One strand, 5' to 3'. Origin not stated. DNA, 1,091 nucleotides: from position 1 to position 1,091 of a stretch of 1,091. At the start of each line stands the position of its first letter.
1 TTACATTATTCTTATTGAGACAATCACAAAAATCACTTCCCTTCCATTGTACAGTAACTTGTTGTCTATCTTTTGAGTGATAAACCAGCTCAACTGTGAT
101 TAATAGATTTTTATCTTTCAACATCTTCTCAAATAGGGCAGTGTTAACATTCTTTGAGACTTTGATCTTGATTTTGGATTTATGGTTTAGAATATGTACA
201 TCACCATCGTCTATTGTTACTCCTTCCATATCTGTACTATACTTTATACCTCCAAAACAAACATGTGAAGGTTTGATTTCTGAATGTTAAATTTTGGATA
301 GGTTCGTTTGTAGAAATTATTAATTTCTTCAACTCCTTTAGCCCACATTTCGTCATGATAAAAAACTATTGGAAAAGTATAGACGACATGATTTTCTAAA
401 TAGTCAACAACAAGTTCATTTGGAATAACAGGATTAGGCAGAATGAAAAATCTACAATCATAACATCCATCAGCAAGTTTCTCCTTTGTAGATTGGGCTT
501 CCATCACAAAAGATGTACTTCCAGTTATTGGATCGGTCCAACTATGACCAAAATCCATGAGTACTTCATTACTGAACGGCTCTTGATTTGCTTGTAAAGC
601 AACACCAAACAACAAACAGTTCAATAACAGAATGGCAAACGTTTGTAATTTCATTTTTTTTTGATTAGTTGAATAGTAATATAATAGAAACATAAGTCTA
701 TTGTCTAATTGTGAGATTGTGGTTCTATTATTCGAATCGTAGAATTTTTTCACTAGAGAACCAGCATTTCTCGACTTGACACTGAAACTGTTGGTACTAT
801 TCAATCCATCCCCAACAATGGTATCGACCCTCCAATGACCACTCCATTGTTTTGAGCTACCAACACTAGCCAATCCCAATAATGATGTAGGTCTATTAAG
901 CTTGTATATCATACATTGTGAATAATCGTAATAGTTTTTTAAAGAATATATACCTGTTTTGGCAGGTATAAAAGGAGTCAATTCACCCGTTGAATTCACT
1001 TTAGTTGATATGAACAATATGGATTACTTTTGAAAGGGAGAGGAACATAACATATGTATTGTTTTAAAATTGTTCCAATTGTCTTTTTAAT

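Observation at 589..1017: Ambiguous N-terminus: signal-peptide protein fused in frame to about 120 upstream codons through an AT-rich linker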

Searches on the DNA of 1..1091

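Call 39: search_rna_families(source=window, threshold=evalue, max_evalue=1)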
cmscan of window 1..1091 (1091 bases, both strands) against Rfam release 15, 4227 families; matches with E-value up to 1: 0.
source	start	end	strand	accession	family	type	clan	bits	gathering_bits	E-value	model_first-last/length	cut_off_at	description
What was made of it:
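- Tried and rejected: No Rfam match (call 39).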

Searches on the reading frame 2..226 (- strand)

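Call 9: search_protein_families(library=pfam, proteins=[window:2-226:-], max_evalue=10)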
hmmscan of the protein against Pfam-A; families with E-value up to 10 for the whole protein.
window:2-226:- (75 aa): 2 families
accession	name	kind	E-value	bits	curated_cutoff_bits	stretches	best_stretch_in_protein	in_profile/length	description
PF07532.17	Big_4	-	0.073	13.1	22.1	1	40-63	15-38/59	Bacterial Ig-like domain (group 4)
PF23498.1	MgtT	-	0.082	12.8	27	1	51-72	7-28/34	MgtT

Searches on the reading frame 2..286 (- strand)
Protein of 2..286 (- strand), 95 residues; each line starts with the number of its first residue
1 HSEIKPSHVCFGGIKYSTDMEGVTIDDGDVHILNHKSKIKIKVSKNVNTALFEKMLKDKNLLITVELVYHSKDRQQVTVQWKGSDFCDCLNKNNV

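Call 29: find_homologous_proteins(query=window:2-286:-, max_evalue=1)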
Query seq(95 aa): no candidate shares three 5-residue words with the query. No homologue found.

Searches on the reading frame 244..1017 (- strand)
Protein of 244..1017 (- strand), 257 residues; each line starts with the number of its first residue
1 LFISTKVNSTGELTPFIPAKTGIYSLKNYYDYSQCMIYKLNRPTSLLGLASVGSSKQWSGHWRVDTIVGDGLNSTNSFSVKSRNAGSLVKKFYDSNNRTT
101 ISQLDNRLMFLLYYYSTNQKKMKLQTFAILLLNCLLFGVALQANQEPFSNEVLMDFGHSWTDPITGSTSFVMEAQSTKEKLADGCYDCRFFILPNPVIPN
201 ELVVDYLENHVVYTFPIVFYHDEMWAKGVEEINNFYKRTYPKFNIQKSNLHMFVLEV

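Call 5: find_homologous_proteins(query=window:244-1017:-, max_evalue=0.01)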
Query window:244-1017:- (257 aa): 2 proteins with E <= 0.01 among 274 candidates.
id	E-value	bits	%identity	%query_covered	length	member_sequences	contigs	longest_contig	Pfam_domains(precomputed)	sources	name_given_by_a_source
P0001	2.3e-147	507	100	86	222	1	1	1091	-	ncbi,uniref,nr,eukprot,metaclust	ncbi:predicted protein [Naegleria gruberi]|uniref:Predicted protein n=1 Tax=Naegleria gruberi TaxID=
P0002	2.3e-13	68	43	37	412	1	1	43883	-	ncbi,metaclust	ncbi:predicted protein, partial [Naegleria gruberi]|metaclust:status=active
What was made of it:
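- The contig is 1,091 bp and unplaced (call 5).
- Tried and rejected: The word-indexed search found only the protein itself (call 5).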

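Call 9: search_protein_families(library=pfam, proteins=[P0002, window:247-1017:-], max_evalue=10)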
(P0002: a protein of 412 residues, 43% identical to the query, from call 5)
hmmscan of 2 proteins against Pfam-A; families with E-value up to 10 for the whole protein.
P0002 (412 aa): 1 family
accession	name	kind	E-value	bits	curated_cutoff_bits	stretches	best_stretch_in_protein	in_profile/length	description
PF01939.22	NucS_C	-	0.0032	17.9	24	1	219-266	10-56/124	Endonuclease NucS C-terminal domain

window:247-1017:- (257 aa): 2 families
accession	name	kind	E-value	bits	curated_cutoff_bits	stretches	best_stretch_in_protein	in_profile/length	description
PF11947.13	DUF3464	-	0.079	13.2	25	1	109-141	76-108/149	Photosynthesis affected mutant 68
PF06044.18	DpnI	-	0.099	12.7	26.7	1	73-129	58-114/183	Dam-replacing family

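Call 10: find_encoding_contigs(protein=P0002, flank=10000, max_places=4)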
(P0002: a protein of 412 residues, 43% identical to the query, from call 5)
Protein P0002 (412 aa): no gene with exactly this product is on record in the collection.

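Call 13: find_homologous_proteins(query=P0002, max_evalue=0.001)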
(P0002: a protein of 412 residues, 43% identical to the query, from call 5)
Query P0002 (412 aa): 3 proteins with E <= 0.001 among 5732 candidates.
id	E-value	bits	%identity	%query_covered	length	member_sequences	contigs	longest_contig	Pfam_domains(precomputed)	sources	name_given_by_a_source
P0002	1.9e-265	898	100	100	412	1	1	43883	-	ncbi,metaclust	ncbi:predicted protein, partial [Naegleria gruberi]|metaclust:status=active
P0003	2.3e-179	615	100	71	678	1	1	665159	-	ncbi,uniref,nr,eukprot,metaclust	ncbi:predicted protein [Naegleria gruberi]|uniref:Predicted protein n=1 Tax=Naegleria gruberi TaxID=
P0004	5.6e-113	396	44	100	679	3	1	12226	-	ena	-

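Call 15: search_protein_families(library=pfam, proteins=[P0003, P0004], max_evalue=1)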
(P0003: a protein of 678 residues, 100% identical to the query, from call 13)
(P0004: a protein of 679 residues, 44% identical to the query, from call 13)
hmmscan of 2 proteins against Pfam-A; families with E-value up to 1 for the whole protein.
P0003 (678 aa): 4 families
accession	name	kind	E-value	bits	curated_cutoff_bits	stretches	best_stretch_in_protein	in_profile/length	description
PF00211.25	Guanylate_cyc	-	0.004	17.2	21.9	1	454-522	77-149/183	Adenylate and Guanylate cyclase catalytic domain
PF01939.22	NucS_C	-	0.0077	16.6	24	1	132-179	10-56/124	Endonuclease NucS C-terminal domain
PF10513.14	EPL1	-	0.027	15.5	25.4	1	331-587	32-152/166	Enhancer of polycomb-like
PF10279.14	Latarcin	-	0.2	12.4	25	0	326-365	5-45/64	Latarcin precursor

P0004 (679 aa): 2 families
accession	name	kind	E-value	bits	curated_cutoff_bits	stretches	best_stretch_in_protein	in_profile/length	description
PF02743.24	dCache_1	-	0.15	12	45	1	228-389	97-235/240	Cache domain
PF05499.17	DMAP1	-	0.2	12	25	1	450-494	108-152/167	DNA methyltransferase 1-associated protein 1 (DMAP1)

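Call 16: find_encoding_contigs(protein=P0003, flank=6000, max_places=3)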
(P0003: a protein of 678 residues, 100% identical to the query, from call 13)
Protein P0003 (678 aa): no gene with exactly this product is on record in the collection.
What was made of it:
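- On Duplicated pseudogene fragment: This fits neutrality, but the sample is small. dN/dS could not be computed because the parent's DNA was not retrievable (calls 10 and 16).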

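Call 17: find_encoding_contigs(protein=P0001, flank=3000, max_places=3)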
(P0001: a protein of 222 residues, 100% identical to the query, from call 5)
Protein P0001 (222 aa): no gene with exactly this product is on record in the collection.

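Call 18: find_encoding_contigs(protein=P0004, flank=6000, max_places=3)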
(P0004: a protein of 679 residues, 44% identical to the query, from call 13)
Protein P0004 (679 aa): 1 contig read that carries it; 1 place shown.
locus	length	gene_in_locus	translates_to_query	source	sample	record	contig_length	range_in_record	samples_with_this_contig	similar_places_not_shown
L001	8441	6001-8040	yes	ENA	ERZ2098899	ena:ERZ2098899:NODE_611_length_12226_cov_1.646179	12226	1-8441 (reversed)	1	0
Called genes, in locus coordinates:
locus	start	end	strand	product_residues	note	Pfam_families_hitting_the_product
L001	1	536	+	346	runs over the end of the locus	PF01436:NHL (faint)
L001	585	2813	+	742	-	PF23775:Beta-prop_RIG_2nd (faint), PF24807:WD40_CDC20-Fz (faint), PF00400:WD40 (faint), PF23381:Beta-prop_IFT122_1st, PF25173:Beta-prop_WDR3_1st (weak), PF25174:Beta-prop_THOC3, PF25175:Beta-prop_WDR5 (weak), PF24796:WDR55 (weak), +2 more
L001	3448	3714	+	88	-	-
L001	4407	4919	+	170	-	PF13606:Ank_3 (faint), PF12796:Ank_2 (weak), PF13637:Ank_4 (faint)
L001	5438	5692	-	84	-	-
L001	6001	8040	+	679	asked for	-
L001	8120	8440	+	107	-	?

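Call 31: list_cluster_members(proteins=[P0001, P0002, P0003, P0004])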
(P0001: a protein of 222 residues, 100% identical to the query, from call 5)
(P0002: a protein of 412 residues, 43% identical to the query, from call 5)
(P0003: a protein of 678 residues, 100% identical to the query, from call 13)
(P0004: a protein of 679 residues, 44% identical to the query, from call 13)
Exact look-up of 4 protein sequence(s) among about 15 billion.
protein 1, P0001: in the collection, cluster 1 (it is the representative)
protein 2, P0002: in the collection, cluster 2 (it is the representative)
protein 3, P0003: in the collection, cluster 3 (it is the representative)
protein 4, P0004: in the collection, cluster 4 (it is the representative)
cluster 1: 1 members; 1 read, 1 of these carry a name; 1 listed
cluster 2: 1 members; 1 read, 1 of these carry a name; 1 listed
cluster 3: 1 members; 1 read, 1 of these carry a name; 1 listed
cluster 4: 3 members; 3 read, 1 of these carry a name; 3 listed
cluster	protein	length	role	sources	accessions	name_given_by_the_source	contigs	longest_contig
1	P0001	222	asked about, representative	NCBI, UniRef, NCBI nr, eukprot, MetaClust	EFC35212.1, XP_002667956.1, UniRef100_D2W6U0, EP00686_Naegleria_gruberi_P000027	predicted protein [Naegleria gruberi] | Predicted protein n=1 Tax=Naegleria gruberi TaxID=5762 RepID=D2W6U0_NAEGR | uncharacterized protein NAEGRDRAFT_77134 [Naegleria gruberi]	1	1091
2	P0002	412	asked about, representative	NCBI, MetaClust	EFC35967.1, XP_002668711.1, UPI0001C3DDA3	predicted protein, partial [Naegleria gruberi] | status=active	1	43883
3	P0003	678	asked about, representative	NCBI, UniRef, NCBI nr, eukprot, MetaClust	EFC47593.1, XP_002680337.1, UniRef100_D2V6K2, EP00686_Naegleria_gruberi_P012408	predicted protein [Naegleria gruberi] | Predicted protein n=1 Tax=Naegleria gruberi TaxID=5762 RepID=D2V6K2_NAEGR | uncharacterized protein NAEGRDRAFT_64468 [Naegleria gruberi]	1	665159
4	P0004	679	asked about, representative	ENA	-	-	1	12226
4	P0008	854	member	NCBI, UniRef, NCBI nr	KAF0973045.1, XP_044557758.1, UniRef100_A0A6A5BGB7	hypothetical protein FDP41_008709 [Naegleria fowleri] | Guanylate cyclase domain-containing protein n=1 Tax=Naegleria fowleri TaxID=5763 ... | uncharacterized protein FDP41_008709 [Naegleria fowleri]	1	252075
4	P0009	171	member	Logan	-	-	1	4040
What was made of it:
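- Checked: The organism is a eukaryote (Naegleria gruberi, calls 5 and 31), so the TTG start is irrelevant.
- The official model uses this start (call 31).
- Tried and rejected: Dropped once the source proved to be Naegleria gruberi (calls 5 and 31).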

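Call 32: search_protein_families(library=pfam, proteins=[P0008], max_evalue=0.1)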
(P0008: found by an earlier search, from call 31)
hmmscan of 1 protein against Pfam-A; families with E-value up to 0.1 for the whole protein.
P0008 (854 aa): 1 family
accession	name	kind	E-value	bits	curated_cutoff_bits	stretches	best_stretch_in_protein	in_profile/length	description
PF00211.25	Guanylate_cyc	-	0.051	13.6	21.9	0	620-689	70-141/183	Adenylate and Guanylate cyclase catalytic domain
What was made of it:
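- Closest known: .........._64468. Different: Pfam Guanylate_cyc scores E 0.004-0.05 and dCache_1 scores E 0.15, all below the curated cut-offs (calls 15 and 32).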

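Call 35: search_solved_structures(query=P0008, max_evalue=1)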
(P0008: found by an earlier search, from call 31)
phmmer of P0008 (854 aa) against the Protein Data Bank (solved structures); distinct sequences matched with E-value up to 1: 3.
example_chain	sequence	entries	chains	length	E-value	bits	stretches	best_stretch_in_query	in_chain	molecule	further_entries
6ao9_A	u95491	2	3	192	0.036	15.5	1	633-740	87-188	Bacterio-rhodopsin/guanylyl cyclase 1 fusion protein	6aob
6aoa_A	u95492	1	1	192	0.04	15.3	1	633-740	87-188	Bacterio-rhodopsin/guanylyl cyclase 1 fusion protein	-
5oyh_A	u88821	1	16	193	0.05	15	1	633-739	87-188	Nucleotide cyclase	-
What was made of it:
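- Closest known: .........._64468. Different: Matches to solved cyclases in the PDB score E 0.04 (call 35).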

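Call 47: find_encoding_contigs(protein=window:247-1017:-, flank=5000, max_places=10)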
Protein seq(257 aa) (257 aa): no gene with exactly this product is on record in the collection.

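Call 59: predict_structure(alignment_id=A2)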
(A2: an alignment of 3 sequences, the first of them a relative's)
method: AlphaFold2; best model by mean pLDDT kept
length: 412 residues; sequences in the alignment: 3
mean_pLDDT: 29.7   pTM: 0.16
mean pLDDT of the five models: 29.7, 29.6, 29.4, 28.9, 28.0
residues with pLDDT >= 90: 0; 70-90: 0; 50-70: 0; < 50: 412
segments of 3 or more residues with pLDDT < 50: 1-412
pLDDT, mean of each block of 10 residues (from residue 1): 36 35 34 31 31 30 30 30 27 30 30 31 35 31 25 29 26 25 28 30 30 32 27 27 26 25 28 29 27 27 25 27 26 27 33 33 32 31 34 36 33 32
secondary structure, 60 per line:
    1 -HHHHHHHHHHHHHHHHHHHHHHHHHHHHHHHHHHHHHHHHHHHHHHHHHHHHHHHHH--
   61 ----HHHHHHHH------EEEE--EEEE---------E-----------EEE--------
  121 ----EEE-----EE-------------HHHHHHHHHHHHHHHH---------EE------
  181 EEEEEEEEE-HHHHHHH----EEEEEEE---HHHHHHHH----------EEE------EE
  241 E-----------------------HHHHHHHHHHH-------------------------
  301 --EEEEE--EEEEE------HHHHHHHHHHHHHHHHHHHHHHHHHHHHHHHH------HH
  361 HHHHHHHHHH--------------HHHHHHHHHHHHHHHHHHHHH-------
elements in order: H2-58 H65-72 E79-82 E85-88 E110-112 E125-127 H148-163 E181-189 H191-197 E202-208 H212-219 E230-232 E239-241 H265-275 E303-307 E310-314 H321-352 H359-370 H385-405
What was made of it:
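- Tried and rejected: The parent P0002, with a 3-sequence alignment, gave pLDDT 30 (call 59).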

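Call 60: search_solved_structures(query=A2, max_evalue=10)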
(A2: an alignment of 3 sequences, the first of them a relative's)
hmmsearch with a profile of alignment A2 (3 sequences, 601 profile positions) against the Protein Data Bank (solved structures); distinct sequences matched with E-value up to 10: 0.
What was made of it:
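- Tried and rejected: A profile of the family against PDB sequences gave nothing (call 60).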

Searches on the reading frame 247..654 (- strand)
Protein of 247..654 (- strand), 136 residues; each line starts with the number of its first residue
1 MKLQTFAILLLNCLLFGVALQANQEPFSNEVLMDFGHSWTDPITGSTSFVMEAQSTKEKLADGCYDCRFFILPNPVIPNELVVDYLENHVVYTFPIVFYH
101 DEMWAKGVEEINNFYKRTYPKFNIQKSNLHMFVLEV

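Call 9: search_protein_families(library=pfam, proteins=[window:247-654:-], max_evalue=10)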
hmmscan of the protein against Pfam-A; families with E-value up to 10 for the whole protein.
window:247-654:- (136 aa): 1 family
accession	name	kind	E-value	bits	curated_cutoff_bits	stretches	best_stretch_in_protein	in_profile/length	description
PF03419.18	Peptidase_U4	-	0.1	12.3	28.4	1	15-65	147-197/284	Sporulation factor SpoIIGA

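Call 22: search_protein_representatives(protein=window:247-654:-)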
Query: 136 residues. Proteins with E-value up to 0.001 (for the whole library): 4; up to 1e-10: 1; up to 1e-30: 1. The best 4 are listed.
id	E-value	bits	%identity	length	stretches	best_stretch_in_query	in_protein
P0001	1.8e-88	309.8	100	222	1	1-136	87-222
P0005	1.3e-08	51.2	30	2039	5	35-108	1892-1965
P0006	5.8e-05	39.4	32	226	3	31-77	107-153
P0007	7.0e-05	39.1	28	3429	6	13-68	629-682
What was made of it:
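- Neither frame has any homologue, not even in N. fowleri, whose proteins are in the databases (calls 22, 29, 31).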

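Call 24: search_protein_families(library=pfam, proteins=[P0005, P0006], max_evalue=0.01)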
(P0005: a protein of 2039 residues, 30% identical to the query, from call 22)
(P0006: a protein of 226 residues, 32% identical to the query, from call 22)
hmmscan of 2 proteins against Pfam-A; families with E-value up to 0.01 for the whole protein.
P0005 (2039 aa): 4 families
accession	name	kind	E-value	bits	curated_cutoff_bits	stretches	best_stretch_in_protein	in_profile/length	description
PF13385.13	Laminin_G_3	-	2.5e-16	60.6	27.6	1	1533-1688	5-150/151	Concanavalin A-like lectin/glucanases superfamily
PF20287.3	SH3DP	-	1.4e-15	57.5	25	0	1000-1055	57-110/122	SH3 fold domain associated with phage DNA polymerases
PF05291.16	Bystin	-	1.9e-13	50.8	28.8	0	1927-1974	113-160/292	Bystin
PF22415.1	PSV_ORF131-like_dom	-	0.00098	19.5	27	0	428-448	30-50/80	PSV_Hypothetical protein ORF131-like domain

P0006 (226 aa): 0 families

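Call 37: predict_structure(protein=window:247-654:-)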
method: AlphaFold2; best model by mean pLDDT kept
length: 136 residues; sequences in the alignment: 1
mean_pLDDT: 42.4   pTM: 0.27
mean pLDDT of the five models: 42.4, 38.8, 38.7, 37.6, 35.0
residues with pLDDT >= 90: 0; 70-90: 6; 50-70: 26; < 50: 104
segments of 3 or more residues with pLDDT < 50: 19-104, 125-136
pLDDT, mean of each block of 10 residues (from residue 1): 68 60 35 37 38 36 35 36 40 29 51 53 43 29
secondary structure, 60 per line:
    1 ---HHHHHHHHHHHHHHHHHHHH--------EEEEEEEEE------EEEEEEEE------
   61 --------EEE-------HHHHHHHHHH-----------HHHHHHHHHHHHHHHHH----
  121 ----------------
elements in order: H4-23 E32-40 E47-54 E69-71 H79-88 H100-116
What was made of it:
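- On Thioredoxin-like / C-x-x-C redox ectodomain: The model has low confidence (call 37).
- AlphaFold2 gives pLDDT 42 (call 37).
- Tried and rejected: The 136-aa ORF gave pLDDT 42 (call 37).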

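Call 46: find_encoding_contigs(protein=window:247-654:-, flank=5000, max_places=10)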
Protein window:247-654:- (136 aa): no gene with exactly this product is on record in the collection.
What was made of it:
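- Tried and rejected: Nothing is on record (calls 10, 16, 17, 46, 47).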

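Call 48: find_related_loci(query=window:247-654:-, collection=metagenome_contigs, flank=5000)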
Query window:247-654:- (136 aa) in metagenome_contigs; peptide patterns used: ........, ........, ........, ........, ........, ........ (x = any residue, [..] = any of these).
99 stretches matched a pattern, but none encodes a relative of the query by tblastn (E <= 1e-3).
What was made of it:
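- On Cleavable secretory signal peptide (short form from ATG 654): No other contig carries the ORF (calls 17, 46, 47, 48).
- Tried and rejected: The metagenome scan found no relative (call 48). dN/dS and transcript-end tests were therefore impossible.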
